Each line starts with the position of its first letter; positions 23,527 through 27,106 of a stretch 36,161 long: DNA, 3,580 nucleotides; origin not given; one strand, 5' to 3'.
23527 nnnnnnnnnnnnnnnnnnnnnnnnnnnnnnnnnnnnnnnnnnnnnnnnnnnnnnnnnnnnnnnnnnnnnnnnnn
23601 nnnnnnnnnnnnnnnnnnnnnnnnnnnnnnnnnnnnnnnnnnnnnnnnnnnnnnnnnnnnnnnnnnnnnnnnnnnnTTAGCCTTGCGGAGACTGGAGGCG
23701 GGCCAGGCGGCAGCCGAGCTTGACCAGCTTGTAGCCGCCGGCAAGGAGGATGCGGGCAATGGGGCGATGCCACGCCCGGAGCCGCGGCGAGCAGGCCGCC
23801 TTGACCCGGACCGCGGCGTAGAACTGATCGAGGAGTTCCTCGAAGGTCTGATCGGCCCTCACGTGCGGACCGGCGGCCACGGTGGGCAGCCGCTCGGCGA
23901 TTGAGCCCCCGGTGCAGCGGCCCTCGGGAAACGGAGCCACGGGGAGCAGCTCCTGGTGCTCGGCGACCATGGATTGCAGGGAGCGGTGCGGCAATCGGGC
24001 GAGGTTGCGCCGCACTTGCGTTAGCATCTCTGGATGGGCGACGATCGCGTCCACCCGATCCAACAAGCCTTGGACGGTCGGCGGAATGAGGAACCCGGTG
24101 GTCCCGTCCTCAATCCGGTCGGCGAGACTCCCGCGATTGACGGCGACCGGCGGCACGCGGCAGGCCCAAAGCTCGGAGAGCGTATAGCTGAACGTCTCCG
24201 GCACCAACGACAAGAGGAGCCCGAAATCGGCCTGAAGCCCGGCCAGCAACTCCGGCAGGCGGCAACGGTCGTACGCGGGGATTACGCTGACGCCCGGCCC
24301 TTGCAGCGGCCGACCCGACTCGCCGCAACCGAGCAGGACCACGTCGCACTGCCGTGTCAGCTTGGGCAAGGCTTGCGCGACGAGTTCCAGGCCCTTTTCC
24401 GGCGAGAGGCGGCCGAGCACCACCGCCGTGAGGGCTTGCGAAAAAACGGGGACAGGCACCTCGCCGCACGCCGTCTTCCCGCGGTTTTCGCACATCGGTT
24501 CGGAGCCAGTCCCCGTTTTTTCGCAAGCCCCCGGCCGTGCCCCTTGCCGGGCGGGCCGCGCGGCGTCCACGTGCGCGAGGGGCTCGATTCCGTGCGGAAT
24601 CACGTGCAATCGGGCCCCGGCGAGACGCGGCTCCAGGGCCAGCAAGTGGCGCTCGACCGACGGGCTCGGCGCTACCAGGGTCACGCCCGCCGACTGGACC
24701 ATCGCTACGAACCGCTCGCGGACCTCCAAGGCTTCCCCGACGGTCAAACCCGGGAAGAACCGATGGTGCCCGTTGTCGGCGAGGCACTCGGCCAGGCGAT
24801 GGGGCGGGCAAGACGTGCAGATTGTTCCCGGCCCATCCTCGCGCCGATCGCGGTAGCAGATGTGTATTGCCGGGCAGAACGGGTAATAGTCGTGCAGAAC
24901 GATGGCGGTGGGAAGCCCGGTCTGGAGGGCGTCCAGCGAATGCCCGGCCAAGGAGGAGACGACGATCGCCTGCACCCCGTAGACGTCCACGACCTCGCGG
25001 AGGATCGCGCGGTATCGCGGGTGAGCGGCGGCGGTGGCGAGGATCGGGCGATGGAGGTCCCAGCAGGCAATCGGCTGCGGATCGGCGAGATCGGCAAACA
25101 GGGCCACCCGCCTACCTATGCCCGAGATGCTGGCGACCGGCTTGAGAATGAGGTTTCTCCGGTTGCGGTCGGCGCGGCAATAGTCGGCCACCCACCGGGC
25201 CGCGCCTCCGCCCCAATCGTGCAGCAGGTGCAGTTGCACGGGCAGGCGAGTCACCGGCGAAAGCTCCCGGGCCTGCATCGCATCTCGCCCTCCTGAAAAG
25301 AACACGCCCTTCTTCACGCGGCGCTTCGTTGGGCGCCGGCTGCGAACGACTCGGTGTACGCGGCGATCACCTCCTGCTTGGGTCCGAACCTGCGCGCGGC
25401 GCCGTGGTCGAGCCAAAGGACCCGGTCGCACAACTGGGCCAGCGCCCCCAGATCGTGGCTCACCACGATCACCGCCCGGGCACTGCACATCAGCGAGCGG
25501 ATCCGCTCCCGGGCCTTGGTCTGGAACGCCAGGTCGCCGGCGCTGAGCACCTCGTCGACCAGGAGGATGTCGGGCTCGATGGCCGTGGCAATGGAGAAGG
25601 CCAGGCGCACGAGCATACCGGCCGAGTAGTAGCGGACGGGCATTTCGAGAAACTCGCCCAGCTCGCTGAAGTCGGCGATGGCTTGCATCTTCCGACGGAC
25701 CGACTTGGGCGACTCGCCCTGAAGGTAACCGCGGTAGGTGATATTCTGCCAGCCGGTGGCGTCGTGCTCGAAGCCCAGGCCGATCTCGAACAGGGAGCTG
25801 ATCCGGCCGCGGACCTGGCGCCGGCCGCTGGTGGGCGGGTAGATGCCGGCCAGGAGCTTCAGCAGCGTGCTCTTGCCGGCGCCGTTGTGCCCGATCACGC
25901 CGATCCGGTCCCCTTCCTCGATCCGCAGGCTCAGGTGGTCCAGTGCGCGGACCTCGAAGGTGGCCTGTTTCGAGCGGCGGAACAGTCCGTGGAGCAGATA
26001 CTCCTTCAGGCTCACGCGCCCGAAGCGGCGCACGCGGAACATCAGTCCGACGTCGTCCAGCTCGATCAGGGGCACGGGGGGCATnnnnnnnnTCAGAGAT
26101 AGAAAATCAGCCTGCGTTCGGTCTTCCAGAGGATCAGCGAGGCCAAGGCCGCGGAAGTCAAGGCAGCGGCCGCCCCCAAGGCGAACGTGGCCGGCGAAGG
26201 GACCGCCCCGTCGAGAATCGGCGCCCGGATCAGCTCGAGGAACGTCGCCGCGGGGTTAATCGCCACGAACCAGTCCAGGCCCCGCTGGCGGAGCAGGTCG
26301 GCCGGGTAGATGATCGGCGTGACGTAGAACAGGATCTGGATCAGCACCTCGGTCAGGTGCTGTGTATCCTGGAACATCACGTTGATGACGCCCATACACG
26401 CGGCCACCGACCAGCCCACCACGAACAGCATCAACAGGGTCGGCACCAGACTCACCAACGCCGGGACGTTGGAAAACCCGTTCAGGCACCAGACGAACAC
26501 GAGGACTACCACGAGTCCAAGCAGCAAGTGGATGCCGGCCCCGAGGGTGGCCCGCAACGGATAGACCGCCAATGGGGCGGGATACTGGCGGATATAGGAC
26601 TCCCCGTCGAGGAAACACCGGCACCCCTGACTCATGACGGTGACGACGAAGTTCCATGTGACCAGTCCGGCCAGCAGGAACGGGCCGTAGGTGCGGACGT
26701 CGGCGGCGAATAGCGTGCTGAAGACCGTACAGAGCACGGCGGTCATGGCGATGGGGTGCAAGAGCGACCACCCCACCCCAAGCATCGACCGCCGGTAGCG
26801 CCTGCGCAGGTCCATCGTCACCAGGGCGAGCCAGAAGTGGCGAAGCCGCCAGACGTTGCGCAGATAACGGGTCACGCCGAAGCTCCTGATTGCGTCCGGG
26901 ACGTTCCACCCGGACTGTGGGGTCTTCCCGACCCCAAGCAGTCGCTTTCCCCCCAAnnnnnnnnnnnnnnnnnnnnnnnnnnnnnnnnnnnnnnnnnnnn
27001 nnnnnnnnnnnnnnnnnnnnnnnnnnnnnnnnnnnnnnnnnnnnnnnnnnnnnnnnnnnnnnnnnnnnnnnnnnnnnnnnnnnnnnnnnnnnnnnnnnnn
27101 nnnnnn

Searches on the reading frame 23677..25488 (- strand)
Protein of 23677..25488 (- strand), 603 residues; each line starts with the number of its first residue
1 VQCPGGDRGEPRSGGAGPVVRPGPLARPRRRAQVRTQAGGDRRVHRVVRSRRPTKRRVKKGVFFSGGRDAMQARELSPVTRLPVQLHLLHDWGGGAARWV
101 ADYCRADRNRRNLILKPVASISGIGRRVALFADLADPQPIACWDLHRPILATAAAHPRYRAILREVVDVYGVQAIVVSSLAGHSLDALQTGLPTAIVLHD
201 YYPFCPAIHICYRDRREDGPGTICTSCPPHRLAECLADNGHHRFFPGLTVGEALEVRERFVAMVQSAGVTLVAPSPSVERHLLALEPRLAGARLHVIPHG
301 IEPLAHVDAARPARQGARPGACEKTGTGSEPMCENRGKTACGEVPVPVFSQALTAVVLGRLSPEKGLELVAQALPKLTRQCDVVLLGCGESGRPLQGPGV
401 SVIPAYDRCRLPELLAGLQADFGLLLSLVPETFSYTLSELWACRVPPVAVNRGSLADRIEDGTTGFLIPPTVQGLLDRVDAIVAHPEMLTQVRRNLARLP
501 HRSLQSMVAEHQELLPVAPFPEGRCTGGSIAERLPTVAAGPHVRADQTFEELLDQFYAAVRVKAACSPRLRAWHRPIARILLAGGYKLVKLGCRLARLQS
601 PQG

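Call 8: search_protein_families(library=pfam, proteins=[window:23677-25488:-])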
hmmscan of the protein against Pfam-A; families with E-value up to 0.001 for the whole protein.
window:23677-25488:- (603 aa): 2 families
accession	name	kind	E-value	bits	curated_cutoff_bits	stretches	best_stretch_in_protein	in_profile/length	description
PF00534.26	Glycos_transf_1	-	1.8e-13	50.9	26.4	1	354-495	17-168/172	Glycosyl transferases group 1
PF13692.12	Glyco_trans_1_4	-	9.7e-12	45.8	27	1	355-482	4-139/142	Glycosyl transferases group 1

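Call 46: search_protein_families(library=ncbifam, proteins=[window:23677-25488:-], max_evalue=0.00001)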
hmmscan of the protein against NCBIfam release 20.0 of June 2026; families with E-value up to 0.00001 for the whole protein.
window:23677-25488:- (603 aa): 1 family
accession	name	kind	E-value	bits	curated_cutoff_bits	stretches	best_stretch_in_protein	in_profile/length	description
NF053787.1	GlcN_PG_synth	equivalog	3.1e-06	26.3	480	1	355-485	200-326/361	N-acetylglucosaminyl phosphatidylglycerol synthase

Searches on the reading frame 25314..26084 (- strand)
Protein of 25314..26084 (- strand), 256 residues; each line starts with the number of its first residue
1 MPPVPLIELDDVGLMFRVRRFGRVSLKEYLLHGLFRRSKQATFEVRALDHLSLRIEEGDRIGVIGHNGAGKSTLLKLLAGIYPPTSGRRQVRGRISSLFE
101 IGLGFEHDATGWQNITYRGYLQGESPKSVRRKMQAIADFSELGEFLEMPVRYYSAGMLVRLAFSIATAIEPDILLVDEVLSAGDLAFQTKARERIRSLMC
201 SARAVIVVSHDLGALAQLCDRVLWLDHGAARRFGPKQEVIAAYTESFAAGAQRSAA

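Call 8: search_protein_families(library=pfam, proteins=[window:25314-26084:-])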
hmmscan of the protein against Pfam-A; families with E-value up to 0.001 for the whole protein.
window:25314-26084:- (256 aa): 2 families
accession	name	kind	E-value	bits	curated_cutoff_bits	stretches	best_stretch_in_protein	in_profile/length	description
PF00005.33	ABC_tran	-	1.5e-18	68.2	25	1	48-179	1-135/137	ABC transporter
PF13304.12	AAA_21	-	2.7e-05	24.8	27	0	62-103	3-64/304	AAA domain, putative AbiEii toxin, Type IV TA system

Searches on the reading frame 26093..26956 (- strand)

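Call 8: search_protein_families(library=pfam, proteins=[window:26093-26956:-])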
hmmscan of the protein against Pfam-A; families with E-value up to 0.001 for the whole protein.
window:26093-26956:- (287 aa): 1 family
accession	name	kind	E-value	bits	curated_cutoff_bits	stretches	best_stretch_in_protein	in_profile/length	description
PF01061.29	ABC2_membrane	-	3.6e-17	63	26.9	1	43-245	4-208/211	ABC-2 type transporter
